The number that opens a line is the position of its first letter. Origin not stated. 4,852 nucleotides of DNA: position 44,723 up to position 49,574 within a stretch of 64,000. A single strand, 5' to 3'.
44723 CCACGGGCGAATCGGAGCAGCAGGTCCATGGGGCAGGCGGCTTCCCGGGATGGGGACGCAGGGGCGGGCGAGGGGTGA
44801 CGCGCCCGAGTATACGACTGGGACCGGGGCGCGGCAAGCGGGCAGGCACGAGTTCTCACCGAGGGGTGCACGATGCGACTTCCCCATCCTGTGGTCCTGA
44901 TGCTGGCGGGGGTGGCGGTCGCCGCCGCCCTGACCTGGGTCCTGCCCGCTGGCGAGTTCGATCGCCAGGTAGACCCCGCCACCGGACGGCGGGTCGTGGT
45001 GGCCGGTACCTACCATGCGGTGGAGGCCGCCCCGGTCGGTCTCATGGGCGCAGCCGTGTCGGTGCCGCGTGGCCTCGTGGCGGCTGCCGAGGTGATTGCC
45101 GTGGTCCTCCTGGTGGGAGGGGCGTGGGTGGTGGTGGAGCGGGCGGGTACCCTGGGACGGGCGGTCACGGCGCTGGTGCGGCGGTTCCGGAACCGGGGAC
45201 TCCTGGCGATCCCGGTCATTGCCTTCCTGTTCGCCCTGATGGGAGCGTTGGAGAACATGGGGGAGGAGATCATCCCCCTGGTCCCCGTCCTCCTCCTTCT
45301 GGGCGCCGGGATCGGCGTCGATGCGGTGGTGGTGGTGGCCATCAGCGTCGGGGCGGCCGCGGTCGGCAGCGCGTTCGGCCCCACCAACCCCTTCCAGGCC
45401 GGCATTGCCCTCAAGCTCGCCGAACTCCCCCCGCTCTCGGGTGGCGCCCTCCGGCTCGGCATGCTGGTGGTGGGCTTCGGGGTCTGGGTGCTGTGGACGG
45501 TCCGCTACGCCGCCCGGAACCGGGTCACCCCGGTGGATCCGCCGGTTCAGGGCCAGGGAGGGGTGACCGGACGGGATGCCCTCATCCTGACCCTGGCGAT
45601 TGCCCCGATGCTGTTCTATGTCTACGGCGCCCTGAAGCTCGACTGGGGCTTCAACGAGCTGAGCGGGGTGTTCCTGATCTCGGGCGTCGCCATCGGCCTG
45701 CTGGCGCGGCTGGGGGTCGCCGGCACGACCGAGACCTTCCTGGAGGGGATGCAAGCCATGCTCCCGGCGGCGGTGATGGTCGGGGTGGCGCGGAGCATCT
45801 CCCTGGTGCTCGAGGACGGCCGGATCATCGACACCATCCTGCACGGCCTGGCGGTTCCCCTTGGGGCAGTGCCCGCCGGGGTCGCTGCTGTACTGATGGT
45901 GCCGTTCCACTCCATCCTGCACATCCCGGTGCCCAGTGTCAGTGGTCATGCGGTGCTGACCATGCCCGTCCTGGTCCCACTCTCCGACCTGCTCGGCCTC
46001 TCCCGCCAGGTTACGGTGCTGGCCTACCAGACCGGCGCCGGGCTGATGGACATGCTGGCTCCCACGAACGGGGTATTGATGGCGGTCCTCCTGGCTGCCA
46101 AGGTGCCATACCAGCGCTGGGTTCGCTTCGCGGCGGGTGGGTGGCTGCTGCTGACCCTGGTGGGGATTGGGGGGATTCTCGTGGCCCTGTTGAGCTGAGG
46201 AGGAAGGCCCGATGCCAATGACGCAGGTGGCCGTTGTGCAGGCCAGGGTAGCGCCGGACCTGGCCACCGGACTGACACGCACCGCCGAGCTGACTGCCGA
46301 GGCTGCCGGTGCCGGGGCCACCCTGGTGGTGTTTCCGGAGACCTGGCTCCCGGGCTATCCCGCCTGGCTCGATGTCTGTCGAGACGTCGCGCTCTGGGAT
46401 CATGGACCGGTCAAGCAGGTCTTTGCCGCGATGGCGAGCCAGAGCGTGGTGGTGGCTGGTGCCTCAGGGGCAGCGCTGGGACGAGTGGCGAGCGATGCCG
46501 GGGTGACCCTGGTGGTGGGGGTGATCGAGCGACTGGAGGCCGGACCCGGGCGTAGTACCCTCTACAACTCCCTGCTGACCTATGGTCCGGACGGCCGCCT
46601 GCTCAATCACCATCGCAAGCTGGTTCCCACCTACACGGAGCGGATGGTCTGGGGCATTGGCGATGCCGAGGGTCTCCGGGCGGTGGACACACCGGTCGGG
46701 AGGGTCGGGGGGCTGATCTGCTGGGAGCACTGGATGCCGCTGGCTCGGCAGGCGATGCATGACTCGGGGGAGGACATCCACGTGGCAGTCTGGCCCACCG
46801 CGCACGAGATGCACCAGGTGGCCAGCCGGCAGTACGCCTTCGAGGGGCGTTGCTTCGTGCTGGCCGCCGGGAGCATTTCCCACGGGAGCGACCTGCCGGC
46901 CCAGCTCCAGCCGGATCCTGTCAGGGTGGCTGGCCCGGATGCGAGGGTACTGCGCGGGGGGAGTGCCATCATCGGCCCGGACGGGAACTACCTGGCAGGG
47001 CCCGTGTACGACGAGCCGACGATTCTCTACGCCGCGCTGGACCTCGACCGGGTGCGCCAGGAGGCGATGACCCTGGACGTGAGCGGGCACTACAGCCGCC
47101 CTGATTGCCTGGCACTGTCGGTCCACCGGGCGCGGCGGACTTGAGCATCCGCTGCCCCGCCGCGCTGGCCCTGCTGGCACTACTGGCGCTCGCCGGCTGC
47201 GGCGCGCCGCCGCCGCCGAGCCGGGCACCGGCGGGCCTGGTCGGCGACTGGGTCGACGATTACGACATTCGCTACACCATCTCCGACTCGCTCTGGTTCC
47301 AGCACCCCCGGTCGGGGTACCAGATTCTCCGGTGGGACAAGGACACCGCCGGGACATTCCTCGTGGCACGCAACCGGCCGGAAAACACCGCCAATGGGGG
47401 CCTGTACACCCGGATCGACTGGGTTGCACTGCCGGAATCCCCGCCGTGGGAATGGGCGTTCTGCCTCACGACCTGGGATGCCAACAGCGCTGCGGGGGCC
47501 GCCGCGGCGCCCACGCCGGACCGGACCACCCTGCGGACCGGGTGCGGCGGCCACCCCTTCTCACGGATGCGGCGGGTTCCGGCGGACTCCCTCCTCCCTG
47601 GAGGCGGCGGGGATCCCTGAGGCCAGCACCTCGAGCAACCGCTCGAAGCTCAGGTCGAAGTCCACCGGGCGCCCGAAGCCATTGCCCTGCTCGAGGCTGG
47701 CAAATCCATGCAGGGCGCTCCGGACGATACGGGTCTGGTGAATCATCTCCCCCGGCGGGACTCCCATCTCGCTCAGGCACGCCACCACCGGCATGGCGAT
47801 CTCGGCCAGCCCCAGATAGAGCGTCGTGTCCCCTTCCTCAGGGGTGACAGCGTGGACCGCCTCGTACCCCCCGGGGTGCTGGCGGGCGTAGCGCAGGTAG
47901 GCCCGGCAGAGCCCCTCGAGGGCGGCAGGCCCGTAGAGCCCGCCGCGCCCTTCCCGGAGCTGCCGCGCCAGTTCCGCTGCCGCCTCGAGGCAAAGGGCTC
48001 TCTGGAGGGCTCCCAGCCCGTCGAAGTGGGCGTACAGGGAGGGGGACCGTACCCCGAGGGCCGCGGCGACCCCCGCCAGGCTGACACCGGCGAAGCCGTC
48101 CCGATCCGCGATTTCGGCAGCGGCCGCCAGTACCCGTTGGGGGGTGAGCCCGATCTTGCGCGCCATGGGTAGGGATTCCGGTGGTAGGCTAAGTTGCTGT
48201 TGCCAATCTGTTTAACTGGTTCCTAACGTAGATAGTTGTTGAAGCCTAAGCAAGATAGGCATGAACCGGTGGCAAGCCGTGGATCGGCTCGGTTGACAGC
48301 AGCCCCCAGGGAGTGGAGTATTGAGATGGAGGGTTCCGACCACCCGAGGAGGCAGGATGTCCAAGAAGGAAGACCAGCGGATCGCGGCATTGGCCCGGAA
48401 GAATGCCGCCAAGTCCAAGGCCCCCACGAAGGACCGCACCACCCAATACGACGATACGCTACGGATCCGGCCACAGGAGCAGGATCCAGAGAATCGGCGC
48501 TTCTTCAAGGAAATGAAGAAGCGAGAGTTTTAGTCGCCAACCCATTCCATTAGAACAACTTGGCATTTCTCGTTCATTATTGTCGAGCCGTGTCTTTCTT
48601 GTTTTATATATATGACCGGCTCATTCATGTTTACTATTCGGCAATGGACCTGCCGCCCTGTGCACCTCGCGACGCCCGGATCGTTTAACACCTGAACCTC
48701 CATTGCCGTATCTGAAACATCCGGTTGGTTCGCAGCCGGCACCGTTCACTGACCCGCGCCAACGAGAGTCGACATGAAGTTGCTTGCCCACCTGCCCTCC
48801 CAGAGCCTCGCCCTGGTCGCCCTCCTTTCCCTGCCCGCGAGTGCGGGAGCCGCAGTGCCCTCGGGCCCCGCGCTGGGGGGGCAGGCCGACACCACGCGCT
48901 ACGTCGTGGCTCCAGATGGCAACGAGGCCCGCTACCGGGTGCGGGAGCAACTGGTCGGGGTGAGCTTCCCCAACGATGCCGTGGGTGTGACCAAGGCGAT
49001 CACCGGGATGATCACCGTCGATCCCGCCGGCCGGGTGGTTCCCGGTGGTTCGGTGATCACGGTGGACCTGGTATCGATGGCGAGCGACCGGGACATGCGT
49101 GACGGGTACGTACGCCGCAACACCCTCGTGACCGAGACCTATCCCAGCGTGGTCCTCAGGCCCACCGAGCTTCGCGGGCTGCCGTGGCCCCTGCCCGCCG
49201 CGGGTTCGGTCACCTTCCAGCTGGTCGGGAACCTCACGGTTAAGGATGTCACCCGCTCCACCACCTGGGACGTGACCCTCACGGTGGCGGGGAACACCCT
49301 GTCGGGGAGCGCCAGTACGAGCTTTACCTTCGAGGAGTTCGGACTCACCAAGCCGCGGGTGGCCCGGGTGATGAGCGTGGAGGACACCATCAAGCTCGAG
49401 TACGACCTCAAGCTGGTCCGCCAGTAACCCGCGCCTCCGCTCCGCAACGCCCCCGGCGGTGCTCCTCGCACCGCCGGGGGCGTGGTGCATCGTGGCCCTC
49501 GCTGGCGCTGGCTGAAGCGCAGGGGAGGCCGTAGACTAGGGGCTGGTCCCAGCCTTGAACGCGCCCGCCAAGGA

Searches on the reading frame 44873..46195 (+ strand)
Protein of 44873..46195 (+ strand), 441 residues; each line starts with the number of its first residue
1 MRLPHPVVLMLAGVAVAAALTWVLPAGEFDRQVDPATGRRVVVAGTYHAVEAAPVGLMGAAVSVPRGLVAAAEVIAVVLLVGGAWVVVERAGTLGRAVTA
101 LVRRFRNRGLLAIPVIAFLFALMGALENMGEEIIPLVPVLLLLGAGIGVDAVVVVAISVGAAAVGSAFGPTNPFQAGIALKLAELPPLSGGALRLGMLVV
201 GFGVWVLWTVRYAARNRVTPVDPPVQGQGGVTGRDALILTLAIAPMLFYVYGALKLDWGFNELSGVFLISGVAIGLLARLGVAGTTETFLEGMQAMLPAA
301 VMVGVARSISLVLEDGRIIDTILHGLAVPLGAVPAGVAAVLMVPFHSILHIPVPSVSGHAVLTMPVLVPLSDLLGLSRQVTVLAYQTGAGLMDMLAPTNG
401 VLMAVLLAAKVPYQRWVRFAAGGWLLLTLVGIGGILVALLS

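Call 78: search_protein_families(library=pfam, proteins=[window:44873-46195:+], max_evalue=0.0001)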
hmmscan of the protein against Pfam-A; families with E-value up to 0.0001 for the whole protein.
window:44873-46195:+ (441 aa): 2 families
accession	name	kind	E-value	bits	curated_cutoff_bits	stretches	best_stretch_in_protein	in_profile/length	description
PF03606.21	DcuC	-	3.8e-68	230.6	23.1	1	4-438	2-459/461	C4-dicarboxylate anaerobic carrier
PF03553.21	Na_H_antiporter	-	2.4e-05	24.2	23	1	269-407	132-271/303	Na+/H+ antiporter family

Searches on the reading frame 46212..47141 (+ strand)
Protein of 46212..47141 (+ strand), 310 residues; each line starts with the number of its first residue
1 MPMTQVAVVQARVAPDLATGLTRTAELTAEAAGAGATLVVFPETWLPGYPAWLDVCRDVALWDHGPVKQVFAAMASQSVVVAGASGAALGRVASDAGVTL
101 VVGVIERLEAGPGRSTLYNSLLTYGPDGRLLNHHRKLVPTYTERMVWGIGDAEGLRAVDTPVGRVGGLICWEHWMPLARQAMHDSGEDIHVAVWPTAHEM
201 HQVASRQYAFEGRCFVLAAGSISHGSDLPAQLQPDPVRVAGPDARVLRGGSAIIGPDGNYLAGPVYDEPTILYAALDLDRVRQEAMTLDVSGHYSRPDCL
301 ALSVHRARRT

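Call 78: search_protein_families(library=pfam, proteins=[window:46212-47141:+], max_evalue=0.0001)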
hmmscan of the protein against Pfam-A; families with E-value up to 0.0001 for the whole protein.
window:46212-47141:+ (310 aa): 1 family
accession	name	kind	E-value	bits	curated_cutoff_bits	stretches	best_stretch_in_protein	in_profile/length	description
PF00795.27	CN_hydrolase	-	3.6e-48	164.6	23.2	1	6-283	2-253/256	Carbon-nitrogen hydrolase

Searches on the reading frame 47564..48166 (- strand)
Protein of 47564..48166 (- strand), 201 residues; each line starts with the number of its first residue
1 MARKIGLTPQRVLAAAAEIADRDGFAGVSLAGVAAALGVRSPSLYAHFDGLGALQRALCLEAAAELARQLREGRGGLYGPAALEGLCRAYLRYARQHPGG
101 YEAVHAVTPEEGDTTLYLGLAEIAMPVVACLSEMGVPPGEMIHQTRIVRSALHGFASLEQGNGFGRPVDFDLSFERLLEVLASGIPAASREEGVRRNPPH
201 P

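Call 78: search_protein_families(library=pfam, proteins=[window:47564-48166:-], max_evalue=0.0001)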
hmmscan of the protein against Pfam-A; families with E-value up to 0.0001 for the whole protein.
window:47564-48166:- (201 aa): 2 families
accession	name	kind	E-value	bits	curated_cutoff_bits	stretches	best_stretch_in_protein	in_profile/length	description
PF13305.11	TetR_C_33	-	1e-21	78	26.8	1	84-181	2-103/103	Tetracyclin repressor-like, C-terminal domain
PF00440.29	TetR_N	-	6.1e-07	29.6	24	1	13-50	2-39/47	Bacterial regulatory proteins, tetR family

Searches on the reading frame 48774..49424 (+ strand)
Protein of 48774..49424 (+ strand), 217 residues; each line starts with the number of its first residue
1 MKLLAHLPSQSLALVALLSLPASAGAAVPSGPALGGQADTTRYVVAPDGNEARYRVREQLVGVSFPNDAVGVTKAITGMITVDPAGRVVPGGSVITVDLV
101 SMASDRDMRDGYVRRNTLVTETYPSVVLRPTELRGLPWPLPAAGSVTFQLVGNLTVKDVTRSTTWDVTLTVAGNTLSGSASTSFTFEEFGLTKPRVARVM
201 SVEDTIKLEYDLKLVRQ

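Call 78: search_protein_families(library=pfam, proteins=[window:48774-49424:+], max_evalue=0.0001)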
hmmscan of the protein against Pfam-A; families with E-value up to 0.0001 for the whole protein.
window:48774-49424:+ (217 aa): 1 family
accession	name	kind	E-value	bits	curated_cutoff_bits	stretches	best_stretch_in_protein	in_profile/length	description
PF04264.18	YceI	-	7.9e-18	65.7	23.7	1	43-213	1-149/150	YceI-like domain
